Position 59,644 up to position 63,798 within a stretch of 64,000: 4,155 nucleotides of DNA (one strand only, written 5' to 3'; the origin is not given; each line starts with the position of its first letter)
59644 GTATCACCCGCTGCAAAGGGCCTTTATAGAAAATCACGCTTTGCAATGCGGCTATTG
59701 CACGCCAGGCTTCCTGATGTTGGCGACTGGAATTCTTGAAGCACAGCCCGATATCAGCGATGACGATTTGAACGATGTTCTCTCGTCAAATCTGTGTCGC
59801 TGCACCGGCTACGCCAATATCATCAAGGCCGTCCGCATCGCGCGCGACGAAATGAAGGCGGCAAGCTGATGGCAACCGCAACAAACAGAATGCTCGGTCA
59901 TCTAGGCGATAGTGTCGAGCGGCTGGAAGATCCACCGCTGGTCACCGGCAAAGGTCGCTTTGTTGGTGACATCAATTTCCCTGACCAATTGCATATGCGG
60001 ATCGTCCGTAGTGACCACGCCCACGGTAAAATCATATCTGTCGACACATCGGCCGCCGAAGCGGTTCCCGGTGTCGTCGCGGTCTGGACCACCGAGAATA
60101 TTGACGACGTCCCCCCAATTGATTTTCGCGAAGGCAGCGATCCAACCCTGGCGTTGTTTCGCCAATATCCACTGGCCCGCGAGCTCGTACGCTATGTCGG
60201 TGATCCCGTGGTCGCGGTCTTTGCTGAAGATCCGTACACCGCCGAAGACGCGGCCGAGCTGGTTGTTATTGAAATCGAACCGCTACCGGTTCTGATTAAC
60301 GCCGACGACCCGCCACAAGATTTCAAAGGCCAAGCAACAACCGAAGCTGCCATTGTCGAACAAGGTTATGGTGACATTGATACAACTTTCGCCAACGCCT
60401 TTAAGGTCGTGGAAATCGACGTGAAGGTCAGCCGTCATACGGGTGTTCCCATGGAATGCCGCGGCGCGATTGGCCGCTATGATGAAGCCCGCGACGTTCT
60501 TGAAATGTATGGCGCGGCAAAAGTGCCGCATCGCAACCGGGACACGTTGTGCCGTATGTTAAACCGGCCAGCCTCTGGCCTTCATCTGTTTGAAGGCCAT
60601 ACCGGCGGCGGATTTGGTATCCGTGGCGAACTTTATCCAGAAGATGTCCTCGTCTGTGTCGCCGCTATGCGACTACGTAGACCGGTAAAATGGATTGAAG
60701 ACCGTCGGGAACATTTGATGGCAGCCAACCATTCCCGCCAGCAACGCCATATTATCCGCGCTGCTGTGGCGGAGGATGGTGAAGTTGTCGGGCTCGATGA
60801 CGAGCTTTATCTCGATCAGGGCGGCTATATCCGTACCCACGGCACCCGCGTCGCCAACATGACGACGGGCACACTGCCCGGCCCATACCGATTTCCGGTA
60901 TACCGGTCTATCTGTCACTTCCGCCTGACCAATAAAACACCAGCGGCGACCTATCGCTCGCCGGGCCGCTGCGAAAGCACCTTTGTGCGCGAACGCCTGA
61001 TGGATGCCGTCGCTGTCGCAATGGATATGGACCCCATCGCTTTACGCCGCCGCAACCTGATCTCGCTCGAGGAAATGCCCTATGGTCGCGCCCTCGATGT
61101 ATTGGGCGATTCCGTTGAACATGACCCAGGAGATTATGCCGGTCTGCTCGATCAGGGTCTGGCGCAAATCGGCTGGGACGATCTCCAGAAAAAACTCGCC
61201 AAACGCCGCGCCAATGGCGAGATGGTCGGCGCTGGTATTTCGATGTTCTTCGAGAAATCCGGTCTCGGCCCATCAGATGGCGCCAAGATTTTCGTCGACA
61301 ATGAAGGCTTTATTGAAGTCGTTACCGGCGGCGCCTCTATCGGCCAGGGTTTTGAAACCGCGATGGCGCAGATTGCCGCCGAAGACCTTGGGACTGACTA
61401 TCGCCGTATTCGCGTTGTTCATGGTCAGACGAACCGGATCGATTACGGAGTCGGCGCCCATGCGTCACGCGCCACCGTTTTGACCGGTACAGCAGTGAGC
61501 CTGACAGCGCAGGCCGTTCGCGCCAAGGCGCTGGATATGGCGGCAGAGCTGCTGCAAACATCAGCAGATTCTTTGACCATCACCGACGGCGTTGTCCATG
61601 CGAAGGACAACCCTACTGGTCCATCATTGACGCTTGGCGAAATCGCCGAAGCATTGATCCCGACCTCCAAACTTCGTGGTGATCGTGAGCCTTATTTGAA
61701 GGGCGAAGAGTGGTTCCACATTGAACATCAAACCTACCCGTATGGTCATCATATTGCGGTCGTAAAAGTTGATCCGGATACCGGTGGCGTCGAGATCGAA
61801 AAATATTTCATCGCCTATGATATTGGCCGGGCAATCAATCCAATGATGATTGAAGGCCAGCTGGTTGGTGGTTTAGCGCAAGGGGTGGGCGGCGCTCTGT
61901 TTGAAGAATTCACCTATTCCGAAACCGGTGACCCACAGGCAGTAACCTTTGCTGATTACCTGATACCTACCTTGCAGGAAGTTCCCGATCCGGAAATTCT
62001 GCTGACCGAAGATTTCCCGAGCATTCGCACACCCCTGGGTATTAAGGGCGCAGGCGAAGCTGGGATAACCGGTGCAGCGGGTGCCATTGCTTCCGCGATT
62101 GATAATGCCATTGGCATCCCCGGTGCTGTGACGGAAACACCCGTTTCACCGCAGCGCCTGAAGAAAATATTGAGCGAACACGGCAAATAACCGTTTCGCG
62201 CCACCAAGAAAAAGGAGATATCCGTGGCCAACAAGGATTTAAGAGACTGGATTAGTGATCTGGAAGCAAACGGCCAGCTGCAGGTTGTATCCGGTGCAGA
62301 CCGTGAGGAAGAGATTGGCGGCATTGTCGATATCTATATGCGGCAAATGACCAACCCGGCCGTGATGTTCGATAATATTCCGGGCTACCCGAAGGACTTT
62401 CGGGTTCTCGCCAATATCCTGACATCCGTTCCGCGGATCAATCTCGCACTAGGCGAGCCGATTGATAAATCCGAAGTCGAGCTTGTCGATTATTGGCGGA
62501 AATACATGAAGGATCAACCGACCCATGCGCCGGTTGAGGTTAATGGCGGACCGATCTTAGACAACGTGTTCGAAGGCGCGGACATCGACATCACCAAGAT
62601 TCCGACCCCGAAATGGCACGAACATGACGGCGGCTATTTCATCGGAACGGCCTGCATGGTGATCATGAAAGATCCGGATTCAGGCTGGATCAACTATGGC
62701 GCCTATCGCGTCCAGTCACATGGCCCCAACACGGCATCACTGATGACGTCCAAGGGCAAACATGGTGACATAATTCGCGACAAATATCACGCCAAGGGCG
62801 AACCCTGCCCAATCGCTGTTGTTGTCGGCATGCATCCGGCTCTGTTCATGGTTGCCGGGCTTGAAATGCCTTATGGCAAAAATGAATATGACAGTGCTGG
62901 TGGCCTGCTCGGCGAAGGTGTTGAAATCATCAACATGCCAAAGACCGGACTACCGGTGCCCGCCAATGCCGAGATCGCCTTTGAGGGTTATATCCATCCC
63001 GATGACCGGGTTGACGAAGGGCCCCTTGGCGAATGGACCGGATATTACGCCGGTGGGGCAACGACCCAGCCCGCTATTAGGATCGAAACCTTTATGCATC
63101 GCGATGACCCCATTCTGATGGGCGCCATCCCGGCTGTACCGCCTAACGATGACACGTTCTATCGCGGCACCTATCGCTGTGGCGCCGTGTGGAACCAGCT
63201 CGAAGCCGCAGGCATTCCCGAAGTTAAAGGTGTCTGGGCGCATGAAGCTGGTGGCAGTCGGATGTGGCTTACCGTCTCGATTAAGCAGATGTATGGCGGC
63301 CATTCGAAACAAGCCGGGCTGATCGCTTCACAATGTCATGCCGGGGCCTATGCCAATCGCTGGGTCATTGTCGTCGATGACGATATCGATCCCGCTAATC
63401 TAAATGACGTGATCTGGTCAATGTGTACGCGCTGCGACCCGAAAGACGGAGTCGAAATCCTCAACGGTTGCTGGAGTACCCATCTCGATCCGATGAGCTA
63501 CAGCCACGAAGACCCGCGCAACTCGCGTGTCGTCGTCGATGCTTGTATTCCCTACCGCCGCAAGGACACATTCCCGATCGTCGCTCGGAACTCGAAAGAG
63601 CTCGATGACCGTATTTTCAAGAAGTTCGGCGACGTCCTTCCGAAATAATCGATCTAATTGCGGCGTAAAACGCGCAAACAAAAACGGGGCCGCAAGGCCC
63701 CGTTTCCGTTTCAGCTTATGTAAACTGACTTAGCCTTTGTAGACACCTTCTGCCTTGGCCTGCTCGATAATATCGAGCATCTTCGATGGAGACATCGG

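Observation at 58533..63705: Three-subunit Mo-hydroxylase fused into one operon with a UbiD-family decarboxylase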

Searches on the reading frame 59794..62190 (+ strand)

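Call 3: search_protein_families(library=pfam, proteins=[window:59794-62190:+])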
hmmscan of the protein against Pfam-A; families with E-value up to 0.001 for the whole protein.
window:59794-62190:+ (798 aa): 3 families
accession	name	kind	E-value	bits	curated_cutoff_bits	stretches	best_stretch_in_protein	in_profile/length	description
PF20256.3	MoCoBD_2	-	7.4e-74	249.2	27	1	455-731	2-283/283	Molybdopterin cofactor-binding domain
PF02738.23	MoCoBD_1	-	1.2e-59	201.8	27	1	188-422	10-244/244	Molybdopterin cofactor-binding domain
PF01315.27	Ald_Xan_dh_C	-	2.6e-27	95.7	31.3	1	51-165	1-110/110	Aldehyde oxidase and xanthine dehydrogenase, a/b hammerhead domain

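Call 4: search_protein_families(library=ncbifam, proteins=[window:59794-62190:+])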
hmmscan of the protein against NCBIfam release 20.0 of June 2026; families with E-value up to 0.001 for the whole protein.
window:59794-62190:+ (798 aa): 13 families
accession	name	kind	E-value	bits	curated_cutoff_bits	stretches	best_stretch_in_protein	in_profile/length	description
NF040766.1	CODH_aero_grp5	exception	8.2e-180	599.7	950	2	36-618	4-591/785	aerobic carbon-monoxide dehydrogenase large subunit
NF041018.1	glyceraldDH_alpha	equivalog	1.5e-167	559.3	790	1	37-788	3-739/741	glyceraldehyde dehydrogenase subunit alpha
TIGR02416.1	CO_dehy_Mo_lg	equivalog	9e-116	387.9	991.15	1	45-789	1-767/770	aerobic carbon-monoxide dehydrogenase large subunit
TIGR03194.1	4hydrxCoA_A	equivalog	8.3e-108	361.7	994.55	1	47-793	7-746/746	4-hydroxybenzoyl-CoA reductase subunit alpha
NF043082.1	XdhA_XDHase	equivalog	7.1e-105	351.8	780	1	37-797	1-756/758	xanthine dehydrogenase subunit XdhA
NF007426.0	PRK09970.1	equivalog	2.2e-97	327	916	1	36-797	5-759/761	xanthine dehydrogenase molybdenum-binding subunit XdhA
TIGR03196.1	pucD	equivalog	1.5e-77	261.7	783.65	2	41-424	7-379/763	xanthine dehydrogenase subunit D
NF045668.1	pterin_aldehy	equivalog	4.8e-68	230.1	1100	1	50-793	188-904/905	molybdopterin-dependent aldehyde oxidoreductase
TIGR03313.1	Se_sel_red_Mo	hypoth_equivalog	4.8e-67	226.4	1101.9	2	185-775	354-933/951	molybdopterin-dependent oxidoreductase Mo/Fe-S-binding subunit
NF041671.1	peri_hyde_PaoC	equivalog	3e-66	224.2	1180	1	37-789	18-727/735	aldehyde oxidoreductase molybdenum-binding subunit PaoC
TIGR02965.1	xanthine_xdhB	equivalog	1.9e-60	204.9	849.5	1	50-732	14-687/758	xanthine dehydrogenase molybdopterin binding subunit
TIGR03311.1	Se_dep_XDH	equivalog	4.5e-60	203.7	830.45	2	31-607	156-709/848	selenium-dependent xanthine dehydrogenase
TIGR02969.1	mam_aldehyde_ox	subfamily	2.1e-31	108.3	1912.3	1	50-772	589-1278/1330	aldehyde oxidase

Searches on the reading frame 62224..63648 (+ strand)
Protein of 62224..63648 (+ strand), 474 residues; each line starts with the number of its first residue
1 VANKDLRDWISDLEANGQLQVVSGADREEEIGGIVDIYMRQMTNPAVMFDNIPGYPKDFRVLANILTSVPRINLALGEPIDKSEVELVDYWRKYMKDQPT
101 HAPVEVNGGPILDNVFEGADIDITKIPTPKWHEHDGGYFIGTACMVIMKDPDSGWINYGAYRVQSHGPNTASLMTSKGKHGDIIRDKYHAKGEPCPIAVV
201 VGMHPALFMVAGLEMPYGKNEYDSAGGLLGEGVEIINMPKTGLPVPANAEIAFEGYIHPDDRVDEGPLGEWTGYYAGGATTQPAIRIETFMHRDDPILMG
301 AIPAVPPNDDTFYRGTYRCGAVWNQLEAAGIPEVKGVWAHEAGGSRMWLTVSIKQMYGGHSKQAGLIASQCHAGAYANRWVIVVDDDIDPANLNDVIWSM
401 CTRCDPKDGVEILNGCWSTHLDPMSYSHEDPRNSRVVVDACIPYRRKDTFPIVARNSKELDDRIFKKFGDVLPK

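Call 3: search_protein_families(library=pfam, proteins=[window:62224-63648:+])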
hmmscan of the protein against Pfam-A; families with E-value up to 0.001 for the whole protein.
window:62224-63648:+ (474 aa): 3 families
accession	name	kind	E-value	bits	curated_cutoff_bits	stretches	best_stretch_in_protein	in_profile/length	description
PF01977.22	UbiD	-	6.1e-61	205.6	23.3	1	107-304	6-204/206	3-octaprenyl-4-hydroxybenzoate carboxy-lyase Rift-related domain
PF20696.2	UbiD_C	-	1.3e-29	103.2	24.2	1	322-440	12-127/127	3-octaprenyl-4-hydroxybenzoate carboxy-lyase C-terminal domain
PF20695.2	UbiD_N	-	4.8e-12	46.2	24.3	1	10-83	1-70/78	3-octaprenyl-4-hydroxybenzoate carboxy-lyase N-terminal domain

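Call 4: search_protein_families(library=ncbifam, proteins=[window:62224-63648:+])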
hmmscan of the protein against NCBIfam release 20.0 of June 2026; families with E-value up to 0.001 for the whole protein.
window:62224-63648:+ (474 aa): 7 families
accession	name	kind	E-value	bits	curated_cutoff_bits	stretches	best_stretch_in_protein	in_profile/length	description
NF041204.1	VdcC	exception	3.9e-86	289.3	650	1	4-445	2-440/467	non-oxidative hydroxyarylic acid decarboxylases subunit C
TIGR00148.1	TIGR00148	subfamily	3.3e-81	273.2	244.85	1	6-441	1-436/438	UbiD family decarboxylase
TIGR02724.1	phenyl_P_beta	equivalog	7e-79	265.4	468.95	1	5-465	2-463/472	phenylphosphate carboxylase subunit beta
TIGR03701.1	mena_SCO4490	equivalog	8.2e-53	179.7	495.9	1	9-423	2-423/433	menaquinone biosynthesis decarboxylase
TIGR02723.1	phenyl_P_alpha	equivalog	8.9e-53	179.6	564.6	1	5-443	9-445/485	phenylphosphate carboxylase subunit alpha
NF041219.1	BagN_FevL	exception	1.2e-52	179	1000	1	4-424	18-452/502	bagremycin/ferroverdin biosynthesis UbiD family decarboxylase BagN/FevL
NF008175.0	PRK10922.1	equivalog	9.2e-44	149.8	788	2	105-414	124-431/497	4-hydroxy-3-polyprenylbenzoate decarboxylase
